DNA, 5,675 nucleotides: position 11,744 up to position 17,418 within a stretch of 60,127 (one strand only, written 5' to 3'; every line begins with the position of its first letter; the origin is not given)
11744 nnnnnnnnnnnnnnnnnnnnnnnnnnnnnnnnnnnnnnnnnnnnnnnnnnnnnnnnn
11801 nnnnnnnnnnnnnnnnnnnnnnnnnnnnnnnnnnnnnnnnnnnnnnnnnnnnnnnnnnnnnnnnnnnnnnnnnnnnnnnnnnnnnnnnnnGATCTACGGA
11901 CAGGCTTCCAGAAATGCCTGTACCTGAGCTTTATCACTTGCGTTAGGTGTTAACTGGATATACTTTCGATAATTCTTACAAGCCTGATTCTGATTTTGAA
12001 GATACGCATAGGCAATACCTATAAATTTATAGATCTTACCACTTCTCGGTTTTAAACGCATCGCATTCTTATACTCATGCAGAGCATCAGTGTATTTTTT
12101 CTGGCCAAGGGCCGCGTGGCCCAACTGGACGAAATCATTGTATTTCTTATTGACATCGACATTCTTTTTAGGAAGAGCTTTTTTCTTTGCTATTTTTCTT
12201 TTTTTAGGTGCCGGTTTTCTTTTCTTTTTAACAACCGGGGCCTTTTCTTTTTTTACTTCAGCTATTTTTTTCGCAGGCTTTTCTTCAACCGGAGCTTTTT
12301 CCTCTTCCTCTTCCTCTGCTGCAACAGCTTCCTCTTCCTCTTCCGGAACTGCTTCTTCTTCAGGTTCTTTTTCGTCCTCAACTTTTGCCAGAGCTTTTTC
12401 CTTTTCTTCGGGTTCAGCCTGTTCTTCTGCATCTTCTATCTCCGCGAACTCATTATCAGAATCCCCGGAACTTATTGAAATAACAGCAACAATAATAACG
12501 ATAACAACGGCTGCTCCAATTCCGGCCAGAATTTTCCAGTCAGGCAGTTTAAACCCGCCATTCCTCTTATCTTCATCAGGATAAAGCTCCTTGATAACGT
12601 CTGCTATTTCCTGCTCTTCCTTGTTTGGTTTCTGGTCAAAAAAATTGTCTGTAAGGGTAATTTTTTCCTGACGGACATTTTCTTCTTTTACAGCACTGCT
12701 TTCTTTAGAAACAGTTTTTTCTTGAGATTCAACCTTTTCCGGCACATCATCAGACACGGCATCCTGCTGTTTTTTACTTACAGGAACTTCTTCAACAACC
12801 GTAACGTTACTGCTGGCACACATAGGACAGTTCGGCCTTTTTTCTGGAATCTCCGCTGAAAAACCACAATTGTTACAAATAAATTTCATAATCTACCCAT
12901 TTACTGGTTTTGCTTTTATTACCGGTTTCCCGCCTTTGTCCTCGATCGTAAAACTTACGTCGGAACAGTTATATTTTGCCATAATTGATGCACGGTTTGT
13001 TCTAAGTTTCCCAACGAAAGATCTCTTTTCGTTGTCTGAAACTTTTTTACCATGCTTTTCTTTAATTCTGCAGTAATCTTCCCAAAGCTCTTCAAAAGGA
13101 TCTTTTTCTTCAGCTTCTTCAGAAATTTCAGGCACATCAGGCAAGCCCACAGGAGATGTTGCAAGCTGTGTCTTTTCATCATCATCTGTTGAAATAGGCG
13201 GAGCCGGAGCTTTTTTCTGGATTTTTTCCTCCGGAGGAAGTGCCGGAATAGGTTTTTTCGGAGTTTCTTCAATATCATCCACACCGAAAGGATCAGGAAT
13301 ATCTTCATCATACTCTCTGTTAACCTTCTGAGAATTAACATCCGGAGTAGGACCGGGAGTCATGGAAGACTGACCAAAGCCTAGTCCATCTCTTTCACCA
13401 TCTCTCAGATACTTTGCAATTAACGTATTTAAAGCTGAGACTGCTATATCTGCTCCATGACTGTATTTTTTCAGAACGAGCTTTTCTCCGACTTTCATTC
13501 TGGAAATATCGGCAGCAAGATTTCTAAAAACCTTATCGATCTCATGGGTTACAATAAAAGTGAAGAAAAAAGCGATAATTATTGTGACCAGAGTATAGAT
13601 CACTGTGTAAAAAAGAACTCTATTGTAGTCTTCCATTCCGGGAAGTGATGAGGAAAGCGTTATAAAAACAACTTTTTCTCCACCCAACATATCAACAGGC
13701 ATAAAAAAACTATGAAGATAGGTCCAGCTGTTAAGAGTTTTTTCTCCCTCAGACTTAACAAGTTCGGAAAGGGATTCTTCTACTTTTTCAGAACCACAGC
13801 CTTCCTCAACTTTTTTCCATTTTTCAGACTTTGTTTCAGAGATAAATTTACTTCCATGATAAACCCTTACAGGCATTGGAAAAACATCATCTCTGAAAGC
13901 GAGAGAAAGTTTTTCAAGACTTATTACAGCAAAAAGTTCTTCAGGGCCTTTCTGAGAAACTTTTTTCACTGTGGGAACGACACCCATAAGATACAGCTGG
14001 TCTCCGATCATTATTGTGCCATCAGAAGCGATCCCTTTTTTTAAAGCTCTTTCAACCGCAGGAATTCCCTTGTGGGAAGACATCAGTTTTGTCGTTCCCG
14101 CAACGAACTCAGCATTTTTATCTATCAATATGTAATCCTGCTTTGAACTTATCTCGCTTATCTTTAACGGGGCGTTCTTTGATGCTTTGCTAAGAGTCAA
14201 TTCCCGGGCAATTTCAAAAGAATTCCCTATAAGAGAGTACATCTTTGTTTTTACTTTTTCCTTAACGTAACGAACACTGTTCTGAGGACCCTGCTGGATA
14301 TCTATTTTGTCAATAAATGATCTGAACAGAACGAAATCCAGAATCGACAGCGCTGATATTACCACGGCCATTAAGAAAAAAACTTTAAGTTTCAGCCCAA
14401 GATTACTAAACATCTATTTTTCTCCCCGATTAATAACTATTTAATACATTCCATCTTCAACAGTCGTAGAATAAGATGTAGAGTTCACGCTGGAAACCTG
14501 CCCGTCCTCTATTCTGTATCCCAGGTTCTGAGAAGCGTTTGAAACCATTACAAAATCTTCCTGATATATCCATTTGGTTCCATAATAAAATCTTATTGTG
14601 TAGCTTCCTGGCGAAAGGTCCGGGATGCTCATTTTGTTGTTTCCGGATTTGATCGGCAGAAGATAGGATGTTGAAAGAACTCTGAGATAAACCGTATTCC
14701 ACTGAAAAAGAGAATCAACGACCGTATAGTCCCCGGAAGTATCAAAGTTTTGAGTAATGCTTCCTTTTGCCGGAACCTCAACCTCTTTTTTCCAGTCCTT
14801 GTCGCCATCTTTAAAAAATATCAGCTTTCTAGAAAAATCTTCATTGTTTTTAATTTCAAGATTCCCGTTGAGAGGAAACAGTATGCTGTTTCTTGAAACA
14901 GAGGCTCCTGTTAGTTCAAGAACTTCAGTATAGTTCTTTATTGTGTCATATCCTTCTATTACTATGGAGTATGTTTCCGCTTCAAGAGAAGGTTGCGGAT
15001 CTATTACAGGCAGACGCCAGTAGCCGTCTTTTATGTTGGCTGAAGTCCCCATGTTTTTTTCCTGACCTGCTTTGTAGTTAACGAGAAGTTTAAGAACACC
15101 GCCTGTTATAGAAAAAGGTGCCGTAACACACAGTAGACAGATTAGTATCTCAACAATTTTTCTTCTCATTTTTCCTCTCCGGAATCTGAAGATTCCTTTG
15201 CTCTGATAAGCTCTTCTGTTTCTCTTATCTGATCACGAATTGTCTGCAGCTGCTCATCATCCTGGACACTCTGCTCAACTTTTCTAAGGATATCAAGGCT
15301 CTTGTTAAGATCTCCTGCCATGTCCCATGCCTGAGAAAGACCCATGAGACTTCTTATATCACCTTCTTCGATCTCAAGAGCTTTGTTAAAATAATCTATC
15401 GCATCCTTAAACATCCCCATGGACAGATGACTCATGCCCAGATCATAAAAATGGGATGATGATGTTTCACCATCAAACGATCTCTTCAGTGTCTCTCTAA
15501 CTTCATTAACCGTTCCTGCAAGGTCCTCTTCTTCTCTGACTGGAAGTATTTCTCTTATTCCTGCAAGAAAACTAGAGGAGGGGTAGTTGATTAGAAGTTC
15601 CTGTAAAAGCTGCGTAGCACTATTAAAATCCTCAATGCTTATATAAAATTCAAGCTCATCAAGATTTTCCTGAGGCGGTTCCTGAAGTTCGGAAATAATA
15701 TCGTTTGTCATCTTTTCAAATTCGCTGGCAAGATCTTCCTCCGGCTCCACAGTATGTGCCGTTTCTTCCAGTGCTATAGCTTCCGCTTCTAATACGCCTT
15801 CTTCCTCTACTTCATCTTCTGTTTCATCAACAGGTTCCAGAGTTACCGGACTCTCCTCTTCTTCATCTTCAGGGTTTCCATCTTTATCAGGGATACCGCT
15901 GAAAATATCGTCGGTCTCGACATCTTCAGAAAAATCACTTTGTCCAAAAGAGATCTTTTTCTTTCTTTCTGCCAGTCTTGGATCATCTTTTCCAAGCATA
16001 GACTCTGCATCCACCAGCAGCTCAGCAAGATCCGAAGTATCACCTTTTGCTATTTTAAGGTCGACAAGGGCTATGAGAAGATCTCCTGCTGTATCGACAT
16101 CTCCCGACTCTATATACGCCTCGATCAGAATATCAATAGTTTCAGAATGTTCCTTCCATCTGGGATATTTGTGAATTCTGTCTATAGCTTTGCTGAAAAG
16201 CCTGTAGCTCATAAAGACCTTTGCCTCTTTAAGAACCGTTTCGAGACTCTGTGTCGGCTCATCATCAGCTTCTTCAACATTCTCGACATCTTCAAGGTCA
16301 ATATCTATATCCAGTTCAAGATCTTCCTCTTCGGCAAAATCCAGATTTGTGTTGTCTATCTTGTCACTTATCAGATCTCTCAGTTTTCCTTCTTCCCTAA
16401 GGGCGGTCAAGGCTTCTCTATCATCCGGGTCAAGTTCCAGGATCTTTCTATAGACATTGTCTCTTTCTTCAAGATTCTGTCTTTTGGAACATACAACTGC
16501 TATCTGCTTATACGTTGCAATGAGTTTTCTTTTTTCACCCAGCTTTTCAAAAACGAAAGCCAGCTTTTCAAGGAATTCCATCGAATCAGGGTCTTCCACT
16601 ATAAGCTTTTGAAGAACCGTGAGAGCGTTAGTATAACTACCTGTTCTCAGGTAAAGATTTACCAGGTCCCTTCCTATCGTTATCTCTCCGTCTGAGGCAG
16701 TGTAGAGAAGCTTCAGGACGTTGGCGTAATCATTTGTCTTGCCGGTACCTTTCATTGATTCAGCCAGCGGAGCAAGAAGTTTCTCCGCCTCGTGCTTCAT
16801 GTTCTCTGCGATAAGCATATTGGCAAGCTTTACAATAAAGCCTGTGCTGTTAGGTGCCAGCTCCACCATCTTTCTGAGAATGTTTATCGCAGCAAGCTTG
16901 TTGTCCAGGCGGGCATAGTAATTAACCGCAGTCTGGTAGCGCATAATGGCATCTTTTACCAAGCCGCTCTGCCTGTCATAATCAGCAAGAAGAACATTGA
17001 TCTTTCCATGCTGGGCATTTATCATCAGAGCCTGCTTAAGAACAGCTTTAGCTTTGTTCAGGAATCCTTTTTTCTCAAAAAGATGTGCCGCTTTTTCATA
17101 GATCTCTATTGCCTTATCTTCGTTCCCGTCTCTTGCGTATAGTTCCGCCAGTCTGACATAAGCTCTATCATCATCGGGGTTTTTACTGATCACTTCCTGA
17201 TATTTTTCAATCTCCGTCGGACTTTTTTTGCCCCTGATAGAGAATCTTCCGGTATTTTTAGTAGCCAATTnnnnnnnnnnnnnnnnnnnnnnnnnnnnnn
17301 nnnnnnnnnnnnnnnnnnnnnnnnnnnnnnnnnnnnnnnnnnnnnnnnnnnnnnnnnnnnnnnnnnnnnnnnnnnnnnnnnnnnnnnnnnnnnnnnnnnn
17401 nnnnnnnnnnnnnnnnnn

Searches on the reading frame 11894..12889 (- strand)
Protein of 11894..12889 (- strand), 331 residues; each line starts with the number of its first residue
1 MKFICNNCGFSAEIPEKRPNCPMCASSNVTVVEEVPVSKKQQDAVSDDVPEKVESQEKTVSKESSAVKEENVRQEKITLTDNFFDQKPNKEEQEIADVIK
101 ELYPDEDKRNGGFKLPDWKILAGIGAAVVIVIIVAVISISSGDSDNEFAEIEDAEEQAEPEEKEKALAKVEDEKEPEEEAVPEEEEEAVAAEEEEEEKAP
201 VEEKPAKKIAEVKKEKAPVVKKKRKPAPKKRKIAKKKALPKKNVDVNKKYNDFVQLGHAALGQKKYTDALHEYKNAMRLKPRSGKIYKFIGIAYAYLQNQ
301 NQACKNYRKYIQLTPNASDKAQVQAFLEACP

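Call 28: search_protein_families(library=pfam, proteins=[window:11894-12889:-], max_evalue=0.001)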
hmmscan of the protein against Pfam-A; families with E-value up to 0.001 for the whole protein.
window:11894-12889:- (331 aa): 3 families
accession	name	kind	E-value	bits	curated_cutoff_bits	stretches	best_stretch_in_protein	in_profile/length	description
PF07719.23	TPR_2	-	1.8e-07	31.2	27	0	255-282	6-33/34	Tetratricopeptide repeat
PF00515.34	TPR_1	-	0.00068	19.8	27.8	0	255-282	6-33/34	Tetratricopeptide repeat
PF13181.12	TPR_8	-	0.00071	20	25.7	0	290-316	7-33/34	Tetratricopeptide repeat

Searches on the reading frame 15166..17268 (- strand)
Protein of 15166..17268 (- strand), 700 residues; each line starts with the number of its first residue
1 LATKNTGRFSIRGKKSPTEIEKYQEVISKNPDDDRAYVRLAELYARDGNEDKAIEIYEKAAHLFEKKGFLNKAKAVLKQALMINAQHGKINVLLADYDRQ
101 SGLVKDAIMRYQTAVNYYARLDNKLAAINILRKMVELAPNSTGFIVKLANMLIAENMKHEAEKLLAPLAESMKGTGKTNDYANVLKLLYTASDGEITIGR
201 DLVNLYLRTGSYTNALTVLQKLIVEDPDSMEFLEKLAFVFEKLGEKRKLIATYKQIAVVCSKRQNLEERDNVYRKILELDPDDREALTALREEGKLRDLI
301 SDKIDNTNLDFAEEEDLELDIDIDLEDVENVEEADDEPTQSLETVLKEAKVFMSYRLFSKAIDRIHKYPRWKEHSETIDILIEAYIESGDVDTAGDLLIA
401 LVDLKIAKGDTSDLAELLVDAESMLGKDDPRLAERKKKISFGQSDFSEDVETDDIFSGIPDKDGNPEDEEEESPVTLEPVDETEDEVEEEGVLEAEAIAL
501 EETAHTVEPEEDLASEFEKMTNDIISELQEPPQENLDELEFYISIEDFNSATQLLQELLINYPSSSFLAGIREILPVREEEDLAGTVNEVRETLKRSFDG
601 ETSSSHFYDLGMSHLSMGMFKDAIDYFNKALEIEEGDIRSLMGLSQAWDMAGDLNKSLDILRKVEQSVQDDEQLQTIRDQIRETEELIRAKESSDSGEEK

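Call 28: search_protein_families(library=pfam, proteins=[window:15166-17268:-], max_evalue=0.001)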
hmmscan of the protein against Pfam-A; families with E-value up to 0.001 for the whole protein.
window:15166-17268:- (700 aa): 24 families
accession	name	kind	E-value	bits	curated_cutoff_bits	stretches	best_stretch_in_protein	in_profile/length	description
PF14559.12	TPR_19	-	2.9e-28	98.4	25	2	615-680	2-67/68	Tetratricopeptide repeat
PF13428.12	TPR_14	-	1.1e-25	87.9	23.5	1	201-237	6-42/44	Tetratricopeptide repeat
PF13181.12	TPR_8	-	4.1e-18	64.4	25.7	1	35-60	2-27/34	Tetratricopeptide repeat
PF07719.23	TPR_2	-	2.3e-17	62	27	1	608-636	5-33/34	Tetratricopeptide repeat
PF13174.12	TPR_6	-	8.4e-16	57.9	26.3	0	36-61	2-27/33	Tetratricopeptide repeat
PF13424.12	TPR_12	-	8.3e-15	55.2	30.1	0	35-65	4-34/77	Tetratricopeptide repeat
PF13432.12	TPR_16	-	2.5e-14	53.8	32.7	1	21-62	18-59/65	Tetratricopeptide repeat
PF13414.12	TPR_11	-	4.6e-14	52.3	26.8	1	204-244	2-42/42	TPR repeat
PF00515.34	TPR_1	-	1.3e-13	50.6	27.8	1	607-635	4-32/34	Tetratricopeptide repeat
PF13431.12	TPR_17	-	6e-13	48.4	24.4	1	23-55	2-34/34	Tetratricopeptide repeat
PF13176.12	TPR_7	-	8.9e-12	44.5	27.9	0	36-60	1-25/36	Tetratricopeptide repeat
PF25064.1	ARM_TT21_5th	-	5.1e-11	43.4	27.8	0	17-65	18-66/117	TT21 fifth ARM repeats domain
PF23914.1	TPR_CcmH_CycH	-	1.4e-09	38.4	42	0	610-673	56-122/158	Cytochrome c-type biogenesis protein H TPR domain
PF14938.12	SNAP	-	2.9e-08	33.9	25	1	36-138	57-165/282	Soluble NSF attachment protein, SNAP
PF24575.1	TPR_Slam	-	3.6e-08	34.2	35.2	0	74-163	16-102/104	Surface lipoprotein assembly modifier, N-terminal TPR repeats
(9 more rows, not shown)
